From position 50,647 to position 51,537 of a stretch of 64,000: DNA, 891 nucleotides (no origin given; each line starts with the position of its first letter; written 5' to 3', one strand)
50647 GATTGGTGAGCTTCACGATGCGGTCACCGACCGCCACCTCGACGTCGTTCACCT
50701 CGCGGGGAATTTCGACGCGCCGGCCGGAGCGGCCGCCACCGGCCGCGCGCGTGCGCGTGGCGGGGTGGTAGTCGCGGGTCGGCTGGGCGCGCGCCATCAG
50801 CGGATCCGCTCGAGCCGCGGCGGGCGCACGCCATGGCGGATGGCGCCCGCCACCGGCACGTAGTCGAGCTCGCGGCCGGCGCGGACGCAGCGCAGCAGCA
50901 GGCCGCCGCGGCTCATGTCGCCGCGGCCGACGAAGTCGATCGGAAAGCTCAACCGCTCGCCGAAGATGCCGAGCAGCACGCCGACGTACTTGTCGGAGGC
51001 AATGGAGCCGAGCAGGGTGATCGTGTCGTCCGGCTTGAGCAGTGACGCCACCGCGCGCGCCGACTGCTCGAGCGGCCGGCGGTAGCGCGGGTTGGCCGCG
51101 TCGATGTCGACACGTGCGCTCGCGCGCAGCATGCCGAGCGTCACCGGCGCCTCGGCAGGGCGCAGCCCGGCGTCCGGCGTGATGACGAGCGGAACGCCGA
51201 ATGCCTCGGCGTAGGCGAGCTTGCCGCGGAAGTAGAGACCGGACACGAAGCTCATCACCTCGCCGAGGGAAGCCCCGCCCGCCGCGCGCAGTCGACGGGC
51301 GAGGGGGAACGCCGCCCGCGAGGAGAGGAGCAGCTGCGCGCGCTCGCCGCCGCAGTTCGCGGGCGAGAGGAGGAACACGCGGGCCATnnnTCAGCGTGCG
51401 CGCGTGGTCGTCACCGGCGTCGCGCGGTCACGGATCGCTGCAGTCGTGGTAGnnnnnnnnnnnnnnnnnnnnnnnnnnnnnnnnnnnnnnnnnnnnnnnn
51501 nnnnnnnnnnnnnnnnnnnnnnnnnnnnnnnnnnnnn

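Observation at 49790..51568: Stand-alone LigD polymerase domain in an operon with two uncharacterised proteins and no Ku or ligase nearby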

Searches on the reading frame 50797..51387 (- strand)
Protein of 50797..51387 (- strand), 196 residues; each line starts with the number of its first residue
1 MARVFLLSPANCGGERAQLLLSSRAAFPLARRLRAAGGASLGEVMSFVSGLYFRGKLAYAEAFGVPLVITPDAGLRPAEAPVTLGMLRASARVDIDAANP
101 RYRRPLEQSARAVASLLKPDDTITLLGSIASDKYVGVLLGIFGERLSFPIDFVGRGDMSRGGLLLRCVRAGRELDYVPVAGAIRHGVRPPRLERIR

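Call 3: search_protein_families(library=pfam, proteins=[window:50797-51387:-], max_evalue=0.01)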
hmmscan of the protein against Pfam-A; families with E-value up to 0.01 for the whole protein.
window:50797-51387:- (196 aa): 0 families

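Call 4: search_protein_families(library=ncbifam, proteins=[window:50797-51387:-], max_evalue=0.01)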
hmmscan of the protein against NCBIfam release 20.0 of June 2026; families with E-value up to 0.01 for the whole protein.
window:50797-51387:- (196 aa): 0 families

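Call 5: find_homologous_proteins(query=window:50797-51387:-)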
Query window:50797-51387:- (196 aa): 8000 proteins with E <= 0.001 among 8000 candidates; the best 120 are listed.
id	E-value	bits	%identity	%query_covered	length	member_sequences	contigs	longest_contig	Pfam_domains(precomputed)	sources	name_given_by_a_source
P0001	1.5e-118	411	100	100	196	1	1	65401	-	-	-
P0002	4.0e-118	410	99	100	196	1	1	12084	-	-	-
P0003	1.1e-117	409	99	100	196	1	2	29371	-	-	-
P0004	1.2e-117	408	99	100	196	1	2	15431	-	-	-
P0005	7.5e-116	403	97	100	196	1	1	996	-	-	-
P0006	1.2e-114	399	97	100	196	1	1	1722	-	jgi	jgi:hypothetical protein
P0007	8.2e-114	396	95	100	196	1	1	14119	-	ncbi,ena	-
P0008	1.4e-113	395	95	100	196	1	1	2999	-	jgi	jgi:hypothetical protein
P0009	1.0e-112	392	95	100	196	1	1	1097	-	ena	-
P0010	1.7e-112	392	94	100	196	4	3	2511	-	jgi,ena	-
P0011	3.8e-112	391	94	100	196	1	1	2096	-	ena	-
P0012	8.0e-111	386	93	100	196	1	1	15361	-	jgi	jgi:hypothetical protein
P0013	1.7e-110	385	92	100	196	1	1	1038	-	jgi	jgi:hypothetical protein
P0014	2.3e-110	385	92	100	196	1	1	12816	-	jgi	jgi:hypothetical protein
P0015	2.5e-110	385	92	100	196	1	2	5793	-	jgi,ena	jgi:hypothetical protein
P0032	1.8e-108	379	91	100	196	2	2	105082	-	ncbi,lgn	-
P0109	1.3e-87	311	79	99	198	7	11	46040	-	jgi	jgi:hypothetical protein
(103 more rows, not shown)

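Call 10: search_solved_structures(query=window:50797-51387:-, max_evalue=10)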
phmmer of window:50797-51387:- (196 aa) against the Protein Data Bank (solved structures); distinct sequences matched with E-value up to 10: 0.

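Call 12: search_protein_families(library=padloc, proteins=[window:50797-51387:-], max_evalue=0.01)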
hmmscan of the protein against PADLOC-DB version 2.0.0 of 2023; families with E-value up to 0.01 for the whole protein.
window:50797-51387:- (196 aa): 0 families

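Call 13: search_protein_families(library=phrogs, proteins=[window:50797-51387:-], max_evalue=0.1)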
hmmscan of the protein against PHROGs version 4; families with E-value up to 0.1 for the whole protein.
window:50797-51387:- (196 aa): 1 family
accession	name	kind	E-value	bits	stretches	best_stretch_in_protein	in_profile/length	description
phrog_33354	-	unknown function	0.024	15.6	1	84-100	19-35/44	-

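Call 15: find_encoding_contigs(protein=P0032, flank=6000, max_places=3)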
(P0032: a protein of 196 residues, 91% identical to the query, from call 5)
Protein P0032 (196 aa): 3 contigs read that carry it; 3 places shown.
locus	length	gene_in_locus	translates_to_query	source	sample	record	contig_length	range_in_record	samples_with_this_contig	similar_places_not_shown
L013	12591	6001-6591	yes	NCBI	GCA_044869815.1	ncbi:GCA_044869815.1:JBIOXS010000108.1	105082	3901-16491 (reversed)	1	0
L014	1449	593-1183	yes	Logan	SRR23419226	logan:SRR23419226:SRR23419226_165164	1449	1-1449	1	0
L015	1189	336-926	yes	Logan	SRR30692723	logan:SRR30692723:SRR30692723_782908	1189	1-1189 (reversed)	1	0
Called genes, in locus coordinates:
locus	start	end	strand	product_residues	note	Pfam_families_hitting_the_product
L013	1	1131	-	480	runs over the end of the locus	-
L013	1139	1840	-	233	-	PF00005:ABC_tran, PF13304:AAA_21 (faint), PF12399:BCA_ABC_TP_C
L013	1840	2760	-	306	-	PF02653:BPD_transp_2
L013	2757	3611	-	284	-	PF02653:BPD_transp_2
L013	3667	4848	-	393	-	PF13433:Peripla_BP_5, PF13458:Peripla_BP_6, PF01094:ANF_receptor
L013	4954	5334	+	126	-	PF00072:Response_reg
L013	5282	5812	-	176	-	-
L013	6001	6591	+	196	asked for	-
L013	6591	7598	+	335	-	PF21686:LigD_Prim-Pol, PF01896:DNA_primase_S (weak)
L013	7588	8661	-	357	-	PF00005:ABC_tran, PF13304:AAA_21 (faint), PF08402:TOBE_2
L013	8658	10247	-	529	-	PF00528:BPD_transp_1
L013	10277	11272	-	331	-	PF01547:SBP_bac_1, PF13416:SBP_bac_8, PF13531:SBP_bac_11, PF13343:SBP_bac_6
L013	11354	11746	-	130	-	PF01042:Ribonuc_L-PSP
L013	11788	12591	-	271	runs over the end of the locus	PF14907:NTP_transf_5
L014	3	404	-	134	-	?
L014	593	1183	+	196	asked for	-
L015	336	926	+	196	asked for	-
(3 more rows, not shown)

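Call 16: find_encoding_contigs(protein=P0109, flank=6000, max_places=4)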
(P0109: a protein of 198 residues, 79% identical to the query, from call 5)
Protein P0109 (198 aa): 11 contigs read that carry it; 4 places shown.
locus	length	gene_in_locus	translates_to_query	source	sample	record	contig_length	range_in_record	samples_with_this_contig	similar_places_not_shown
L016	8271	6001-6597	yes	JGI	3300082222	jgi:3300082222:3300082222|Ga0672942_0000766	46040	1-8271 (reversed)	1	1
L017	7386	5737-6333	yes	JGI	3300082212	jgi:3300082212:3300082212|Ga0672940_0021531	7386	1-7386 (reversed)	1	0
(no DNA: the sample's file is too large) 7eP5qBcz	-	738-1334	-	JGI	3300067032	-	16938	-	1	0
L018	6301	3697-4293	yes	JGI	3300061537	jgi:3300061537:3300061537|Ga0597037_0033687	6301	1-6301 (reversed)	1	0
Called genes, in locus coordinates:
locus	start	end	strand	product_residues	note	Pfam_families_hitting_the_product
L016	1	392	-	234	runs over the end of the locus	PF00005:ABC_tran, PF13304:AAA_21 (faint), PF12399:BCA_ABC_TP_C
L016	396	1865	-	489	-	-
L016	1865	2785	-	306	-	PF02653:BPD_transp_2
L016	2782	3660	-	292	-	PF02653:BPD_transp_2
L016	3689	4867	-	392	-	PF13433:Peripla_BP_5, PF13458:Peripla_BP_6, PF01094:ANF_receptor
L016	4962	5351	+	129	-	PF00072:Response_reg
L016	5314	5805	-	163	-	-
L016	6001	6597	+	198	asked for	-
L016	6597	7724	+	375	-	PF21686:LigD_Prim-Pol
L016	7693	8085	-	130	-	PF01042:Ribonuc_L-PSP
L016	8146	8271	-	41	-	?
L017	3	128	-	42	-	?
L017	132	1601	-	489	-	-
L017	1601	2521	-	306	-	PF02653:BPD_transp_2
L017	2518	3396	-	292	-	PF02653:BPD_transp_2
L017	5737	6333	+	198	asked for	-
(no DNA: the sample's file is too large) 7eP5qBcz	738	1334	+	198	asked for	-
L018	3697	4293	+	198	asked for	-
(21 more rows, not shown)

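Call 17: search_protein_representatives(protein=window:50797-51387:-)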
Query: 196 residues. Proteins with E-value up to 0.001 (for the whole library): 1552; up to 1e-10: 1113; up to 1e-30: 181. The best 150 are listed.
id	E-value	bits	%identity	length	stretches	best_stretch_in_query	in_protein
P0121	1.3e-60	220.8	59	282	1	3-193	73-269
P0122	3.1e-60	219.6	62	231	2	64-194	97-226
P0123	9.9e-60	218.0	74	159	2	124-196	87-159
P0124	4.2e-59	216.0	60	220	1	3-192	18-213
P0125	2.4e-58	213.5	59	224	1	3-193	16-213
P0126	5.2e-58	212.4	59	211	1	1-192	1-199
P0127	8.8e-57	208.4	60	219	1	3-194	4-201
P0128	1.3e-56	207.8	58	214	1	3-196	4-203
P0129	1.3e-55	204.6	58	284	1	1-195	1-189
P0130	1.7e-55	204.2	57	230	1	3-193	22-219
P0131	3.1e-55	203.3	61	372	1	3-193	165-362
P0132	3.2e-55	203.3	59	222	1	3-193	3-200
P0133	4.4e-55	202.8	61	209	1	3-192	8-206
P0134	8.4e-55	201.9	60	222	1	3-193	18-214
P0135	1.1e-54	201.6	58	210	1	2-196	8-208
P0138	1.2e-53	198.2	55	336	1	3-194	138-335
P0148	7.8e-50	185.7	55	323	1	3-196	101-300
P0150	3.9e-49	183.4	56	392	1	4-194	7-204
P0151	5.0e-49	183.1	56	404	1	3-195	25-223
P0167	2.1e-43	164.7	55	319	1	2-193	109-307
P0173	7.7e-43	162.9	53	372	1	1-195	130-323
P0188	1.5e-40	155.4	51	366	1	3-194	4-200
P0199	1.9e-39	151.8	48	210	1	3-188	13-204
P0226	1.2e-36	142.7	49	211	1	4-192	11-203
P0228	1.8e-36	142.2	47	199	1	3-184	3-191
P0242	3.4e-35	138.0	45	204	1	3-191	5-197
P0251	1.8e-34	135.6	52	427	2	2-66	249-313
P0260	1.6e-33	132.6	47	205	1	5-190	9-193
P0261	2.3e-33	132.0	47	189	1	4-182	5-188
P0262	2.6e-33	131.9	58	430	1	41-183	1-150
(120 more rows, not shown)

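Call 20: search_solved_structures(query=A1, max_evalue=10, show_alignments=2)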
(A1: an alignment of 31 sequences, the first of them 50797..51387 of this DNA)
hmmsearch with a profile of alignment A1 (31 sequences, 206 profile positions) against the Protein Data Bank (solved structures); distinct sequences matched with E-value up to 10: 33.
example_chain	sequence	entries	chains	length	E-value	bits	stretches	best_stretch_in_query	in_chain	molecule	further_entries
6ajc_A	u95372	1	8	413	0.0077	18.7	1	33-123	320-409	Isocitrate dehydrogenase [NADP]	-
6xih_A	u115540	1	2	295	0.76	12.2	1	96-148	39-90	Mitogen-activated protein kinase kinase kinase 5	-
6oyw_A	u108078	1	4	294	0.77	12.2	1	96-148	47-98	Mitogen-activated protein kinase kinase kinase 5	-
2clq_A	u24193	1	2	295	0.77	12.2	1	96-148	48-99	MITOGEN-ACTIVATED PROTEIN KINASE KINASE KINASE 5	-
6e2m_A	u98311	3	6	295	0.77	12.2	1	96-148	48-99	Mitogen-activated protein kinase kinase kinase 5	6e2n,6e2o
4bib_A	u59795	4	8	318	0.86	12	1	96-148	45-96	MITOGEN-ACTIVATED PROTEIN KINASE KINASE KINASE 5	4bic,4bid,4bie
4bf2_A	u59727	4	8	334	0.91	11.9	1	96-148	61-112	MITOGEN-ACTIVATED PROTEIN KINASE KINASE KINASE 5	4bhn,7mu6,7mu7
1vb3_A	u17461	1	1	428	0.91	11.9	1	118-166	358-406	Threonine synthase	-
36uj_A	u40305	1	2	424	0.97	11.9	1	31-101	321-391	Isocitrate dehydrogenase [NADP] cytoplasmic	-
6o2y_A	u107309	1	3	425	0.97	11.9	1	31-101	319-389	Isocitrate dehydrogenase [NADP] cytoplasmic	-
9yhb_A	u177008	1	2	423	0.97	11.9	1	31-101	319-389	Isocitrate dehydrogenase [NADP] cytoplasmic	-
9vdf_A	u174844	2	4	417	0.97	11.8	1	31-101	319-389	Isocitrate dehydrogenase [NADP] cytoplasmic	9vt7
9yha_A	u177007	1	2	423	0.97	11.8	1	31-101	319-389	Isocitrate dehydrogenase [NADP] cytoplasmic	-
4l03_A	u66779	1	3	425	0.97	11.8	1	31-101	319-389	Isocitrate dehydrogenase [NADP] cytoplasmic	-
4l04_A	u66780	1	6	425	0.98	11.8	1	31-101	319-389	Isocitrate dehydrogenase [NADP] cytoplasmic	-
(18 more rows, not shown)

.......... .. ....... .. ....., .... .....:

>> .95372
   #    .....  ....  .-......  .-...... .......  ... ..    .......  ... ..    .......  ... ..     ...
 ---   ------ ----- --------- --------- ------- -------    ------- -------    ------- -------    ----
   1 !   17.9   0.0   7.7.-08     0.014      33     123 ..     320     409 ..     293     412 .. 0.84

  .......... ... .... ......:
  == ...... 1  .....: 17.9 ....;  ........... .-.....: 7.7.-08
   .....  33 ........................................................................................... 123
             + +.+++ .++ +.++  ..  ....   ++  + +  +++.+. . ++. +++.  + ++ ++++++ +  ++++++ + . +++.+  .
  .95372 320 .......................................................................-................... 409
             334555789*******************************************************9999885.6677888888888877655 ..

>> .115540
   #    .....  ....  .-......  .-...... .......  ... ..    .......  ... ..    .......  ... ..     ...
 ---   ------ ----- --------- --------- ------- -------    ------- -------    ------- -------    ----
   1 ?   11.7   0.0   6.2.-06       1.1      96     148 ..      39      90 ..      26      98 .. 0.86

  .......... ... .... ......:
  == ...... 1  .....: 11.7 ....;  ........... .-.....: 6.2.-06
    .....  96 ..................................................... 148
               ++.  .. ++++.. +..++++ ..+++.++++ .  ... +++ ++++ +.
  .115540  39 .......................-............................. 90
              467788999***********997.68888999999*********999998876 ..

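Call 21: find_related_loci(query=A1, collection=genome_contigs, flank=6000)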
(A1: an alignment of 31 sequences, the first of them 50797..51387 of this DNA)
Query A1 (196 aa) in genome_contigs; peptide patterns used: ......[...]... (x = any residue, [..] = any of these).
600 stretches matched a pattern (row limit reached: there are more); 599 encode a relative of the query (tblastn E <= 1e-3); the best 80 are kept; 80 distinct loci.
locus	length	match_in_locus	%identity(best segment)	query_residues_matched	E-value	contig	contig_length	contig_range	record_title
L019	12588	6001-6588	84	1-196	9e-103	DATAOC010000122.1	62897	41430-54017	MAG TPA_asm: Candidatus Methylomirabilota bacterium isolate SMAG_U7035 k141_3652307, whole genome shotgun sequence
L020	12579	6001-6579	82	3-195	1e-97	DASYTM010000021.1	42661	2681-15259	MAG TPA_asm: Candidatus Methylomirabilota bacterium isolate SMAG_U4567 k141_1243092, whole genome shotgun sequence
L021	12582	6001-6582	78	3-196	9e-91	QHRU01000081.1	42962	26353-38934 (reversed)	MAG: Candidatus Rokuibacteriota bacterium isolate AR7 14_0929_02_30cm_scaffold_886_curated, whole genome shotgun sequenc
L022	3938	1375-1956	77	3-196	1e-90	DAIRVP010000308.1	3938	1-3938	MAG TPA_asm: Candidatus Rokuibacteriota bacterium isolate CTOTU27893 NODE_5905_length_3938_cov_6.325264, whole genome sh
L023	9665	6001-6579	76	3-195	2e-89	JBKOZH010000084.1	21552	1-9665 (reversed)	MAG: Candidatus Methylomirabilota bacterium isolate GB_HAYS_MAG_00039 GB_HAYS_000000543565, whole genome shotgun sequenc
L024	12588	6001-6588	72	1-196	4e-87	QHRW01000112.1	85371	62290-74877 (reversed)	MAG: Candidatus Rokuibacteriota bacterium isolate AR5 14_1009_16_40cm_scaffold_216_curated, whole genome shotgun sequenc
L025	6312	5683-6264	74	3-196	3e-86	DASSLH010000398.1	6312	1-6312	MAG TPA_asm: Candidatus Methylomirabilota bacterium isolate SMAG_U1165 k141_888514, whole genome shotgun sequence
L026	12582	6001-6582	76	3-196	1e-85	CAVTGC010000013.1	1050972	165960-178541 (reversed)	MAG: uncultured Candidatus Rokubacteria bacterium isolate MFD09212.bin.1.136 genome assembly, contig: contig_4976, whole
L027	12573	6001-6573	76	3-193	5e-84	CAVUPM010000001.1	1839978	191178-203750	MAG: uncultured Candidatus Rokubacteria bacterium isolate MFD06229.bin.2.170 genome assembly, contig: contig_11623, whol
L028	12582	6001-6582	71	3-192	1e-81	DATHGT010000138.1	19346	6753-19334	MAG TPA_asm: Candidatus Acidoferrum sp. isolate SMAG_U12481 k141_121725, whole genome shotgun sequence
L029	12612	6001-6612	64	1-192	6e-77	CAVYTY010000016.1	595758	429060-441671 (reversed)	MAG: uncultured Acidobacteriota bacterium isolate MFD05567.bin.2.47 genome assembly, contig: contig_31647, whole genome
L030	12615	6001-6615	61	1-193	1e-75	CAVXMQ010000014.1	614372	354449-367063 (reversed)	MAG: uncultured Acidobacteriota bacterium isolate MFD02840.bin.2.60 genome assembly, contig: contig_25719, whole genome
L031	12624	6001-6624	61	1-196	2e-75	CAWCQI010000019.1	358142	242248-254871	MAG: uncultured Acidobacteriota bacterium isolate MFD05176.bin.2.32 genome assembly, contig: contig_18354, whole genome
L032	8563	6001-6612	64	2-193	1e-75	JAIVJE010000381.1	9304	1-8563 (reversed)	MAG: Acidobacteria bacterium isolate MAG16 MTG16_26704, whole genome shotgun sequence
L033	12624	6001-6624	63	1-196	2e-75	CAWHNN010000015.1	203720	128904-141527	MAG: uncultured Acidobacteriota bacterium isolate MFD04850.bin.2.90 genome assembly, contig: contig_22482, whole genome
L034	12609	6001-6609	63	2-192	2e-75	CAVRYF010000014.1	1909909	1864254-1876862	MAG: uncultured Acidobacteriota bacterium isolate MFD02242.bin.2.257 genome assembly, contig: contig_3004, whole genome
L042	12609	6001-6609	64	3-193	3e-73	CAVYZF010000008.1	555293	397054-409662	MAG: uncultured Acidobacteriota bacterium isolate MFD02242.bin.1.226 genome assembly, contig: contig_18859, whole genome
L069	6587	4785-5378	58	3-194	8e-69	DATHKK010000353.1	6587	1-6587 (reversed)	MAG TPA_asm: Candidatus Limnocylindria bacterium isolate SMAG_U12578 k141_16859, whole genome shotgun sequence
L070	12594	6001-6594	60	2-192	6e-69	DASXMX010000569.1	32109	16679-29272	MAG TPA_asm: Tepidisphaeraceae bacterium isolate SMAG_U5339 k141_386034, whole genome shotgun sequence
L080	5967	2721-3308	64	1-196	2e-68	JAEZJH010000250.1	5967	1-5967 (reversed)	MAG: Proteobacteria bacterium isolate OH_CDB_229 k127_1884919, whole genome shotgun sequence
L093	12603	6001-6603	60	1-193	3e-67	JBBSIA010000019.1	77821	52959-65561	MAG: Chthoniobacterales bacterium isolate LS3_sbin.21 LS3_sbin.21_K_781194_L_77821_cov_83.0029, whole genome shotgun seq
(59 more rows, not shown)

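Call 27: predict_structure(alignment_id=A1)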
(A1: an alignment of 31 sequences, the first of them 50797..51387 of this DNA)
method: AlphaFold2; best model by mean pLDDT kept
length: 196 residues; sequences in the alignment: 31
mean_pLDDT: 96.0   pTM: 0.91
mean pLDDT of the five models: 96.0, 96.0, 95.6, 95.2, 94.1
residues with pLDDT >= 90: 182; 70-90: 14; 50-70: 0; < 50: 0
segments of 3 or more residues with pLDDT < 50: none
pLDDT, mean of each block of 10 residues (from residue 1): 93 96 97 97 97 98 98 98 98 97 98 97 96 95 97 95 98 97 88 87
secondary structure, 60 per line:
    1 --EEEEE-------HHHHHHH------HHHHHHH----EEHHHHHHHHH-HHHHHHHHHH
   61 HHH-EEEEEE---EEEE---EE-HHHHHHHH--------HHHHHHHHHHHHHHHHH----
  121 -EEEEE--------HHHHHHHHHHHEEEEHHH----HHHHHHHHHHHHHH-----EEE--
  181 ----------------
elements in order: E3-7 H15-21 H28-34 H41-49 H51-63 E65-70 E74-77 H84-91 H100-116 E122-126 H135-145 E146-149 H157-170 E176-178

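Call 31: fold_search(model_id=the predicted structure, library=pdb)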
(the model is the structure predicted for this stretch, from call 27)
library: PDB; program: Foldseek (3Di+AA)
matches with E <= 10: 518; with E <= 0.001: 0
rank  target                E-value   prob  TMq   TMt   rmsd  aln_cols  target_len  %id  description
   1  2iz5_D                9.3e-02  0.13  0.23  0.26  10.8       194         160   15  FUNCTION AND STRUCTURE OF THE MOLYBDENUM COFACTOR CARRIER PROTEIN MCP FROM CHLAMYDOMONAS REINHARDTII (released 2006-07-26)
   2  2iz7_B                1.4e-01  0.12  0.23  0.26  10.6       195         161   16  structure of Moco Carrier Protein from Chlamydomonas reinhardtii (released 2006-07-27)
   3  1add                  1.4e-01  0.04  0.14  0.10  14.7       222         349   11  A PRE-TRANSITION STATE MIMIC OF AN ENZYME: X-RAY STRUCTURE OF ADENOSINE DEAMINASE WITH BOUND 1-DEAZA-ADENOSINE AND ZINC- (released 1994-01-31)
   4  8bao_B                1.5e-01  0.51  0.31  0.18  10.6       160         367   11  Dysgonamonadaceae bacterium CRISPR ancillary nuclease 2 (released 2022-11-30)
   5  9u61_B                1.9e-01  0.12  0.25  0.13   9.6       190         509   12  CP/MBL pathways C3 convertase C4b2a and C3 complex (released 2026-01-14)
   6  4myx_E                2.2e-01  0.08  0.20  0.14  14.3       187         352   13  Crystal Structure of the Inosine 5'-monophosphate Dehydrogenase, with a Internal Deletion of CBS Domain from Bacillus  (released 2014-07-23)
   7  3ggg_B                2.4e-01  0.69  0.19  0.13   3.2        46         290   28  The crystal structure of A. aeolicus prephenate dehydrogenase in complex with tyrosine and NAD+ (released 2009-03-10)
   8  8jtl_A                2.4e-01  0.18  0.30  0.30  10.0       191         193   10  Structure of OY phytoplasma SAP05 binding with AtRpn10 (released 2023-07-12)
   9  9pd3_E                2.7e-01  0.13  0.31  0.21  11.2       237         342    8  NER dual incision complex - DuIS (released 2026-02-18)
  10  1rrk                  3.1e-01  0.08  0.23  0.12  10.6       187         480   10  Crystal Structure Analysis of the Bb segment of Factor B (released 2004-12-14)
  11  5urs_A                3.5e-01  0.06  0.20  0.13  13.3       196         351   12  Crystal Structure of the Catalytic Domain of the Inosine Monophosphate Dehydrogenase from Bacillus anthracis in the co (released 2017-03-08)
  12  3akc                  3.5e-01  0.03  0.16  0.15  18.9       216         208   13  Crystal structure of CMP kinase in complex with CDP and ADP from Thermus thermophilus HB8 (released 2011-07-06)
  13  7k01_6                4.0e-01  0.15  0.29  0.18   9.1       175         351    7  Structure of TFIIH in TFIIH/Rad4-Rad23-Rad33 DNA opening complex (released 2021-07-28)
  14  4mya_A                4.0e-01  0.06  0.20  0.14  13.5       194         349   13  Crystal Structure of the Inosine 5'-monophosphate Dehydrogenase with an Internal Deletion of the CBS Domain from Bacil (released 2014-01-01)
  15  2xtp                  4.2e-01  0.05  0.18  0.16  13.9       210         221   12  Crystal structure of nucleotide-free human GIMAP2, amino acid residues 1-260 (released 2010-10-20)
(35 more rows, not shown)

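Call 35: fold_search(model_id=the predicted structure, library=viral)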
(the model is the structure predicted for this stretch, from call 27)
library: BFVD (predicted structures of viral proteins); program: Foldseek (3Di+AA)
matches with E <= 10: 213; with E <= 0.001: 2
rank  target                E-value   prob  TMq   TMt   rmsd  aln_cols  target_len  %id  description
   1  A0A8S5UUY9            3.8e-04  1.00  0.47  0.60   5.6       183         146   12  YaaA [Siphoviridae sp. ctaDn21]
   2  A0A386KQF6            4.9e-04  1.00  0.52  0.53   4.3       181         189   15  DUF6884 domain-containing protein [Caulobacter phage Kronos]
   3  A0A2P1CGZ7            1.7e-03  1.00  0.50  0.37   4.5       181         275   16  DUF6884 domain-containing protein [Mycobacterium phage Mendokysei]
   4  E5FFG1                3.7e-03  0.99  0.46  0.46   5.4       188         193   15  Gp8 [Burkholderia phage KS14]
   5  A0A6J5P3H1            2.3e-02  0.97  0.48  0.55   4.7       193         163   15  Uncharacterized protein [uncultured Caudovirales phage]
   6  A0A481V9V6            3.8e-02  0.98  0.46  0.44   5.4       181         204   11  DUF6884 domain-containing protein [Halobacterium phage ChaoS9]
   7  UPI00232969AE         6.0e-02  0.77  0.41  0.27   6.2       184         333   12  (no name look-up for this kind of identifier)
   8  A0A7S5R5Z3            1.1e-01  0.21  0.30  0.14   8.0       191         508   10  (no name in the UniProt tables at hand)
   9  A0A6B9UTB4            1.1e-01  0.15  0.26  0.08   9.6       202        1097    7  (no name in the UniProt tables at hand)
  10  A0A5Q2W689            1.4e-01  0.51  0.37  0.42   7.2       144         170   17  (no name in the UniProt tables at hand)
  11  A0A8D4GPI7            1.9e-01  0.18  0.34  0.30  10.2       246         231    8  (no name in the UniProt tables at hand)
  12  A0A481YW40            2.2e-01  0.14  0.27  0.30  15.0       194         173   11  DUF218 domain-containing protein [Marseillevirus LCMAC201]
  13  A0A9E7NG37            3.1e-01  0.15  0.28  0.23   9.2       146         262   14  (no name in the UniProt tables at hand)
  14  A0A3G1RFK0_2          3.1e-01  0.10  0.23  0.05  13.4       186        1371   12  (no name in the UniProt tables at hand)
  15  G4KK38                3.7e-01  0.07  0.24  0.05  14.6       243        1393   11  (no name in the UniProt tables at hand)
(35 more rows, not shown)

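Call 36: search_protein_families(library=pfam, alignment_id=A1, max_evalue=10)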
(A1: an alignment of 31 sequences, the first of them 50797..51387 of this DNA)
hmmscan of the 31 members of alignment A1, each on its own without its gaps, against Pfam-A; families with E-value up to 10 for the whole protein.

A. member 1, window:50797-51387:- (196 aa): 0 families

B. families by the number of members that match (of 31 scanned): 3 families
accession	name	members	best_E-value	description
PF21818.3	DUF6884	2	0.12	Family of unknown function (DUF6884)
PF10710.14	DUF2512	1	0.15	Protein of unknown function (DUF2512)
PF21992.2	DUF6927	1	0.15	Domain of unknown function (DUF6927)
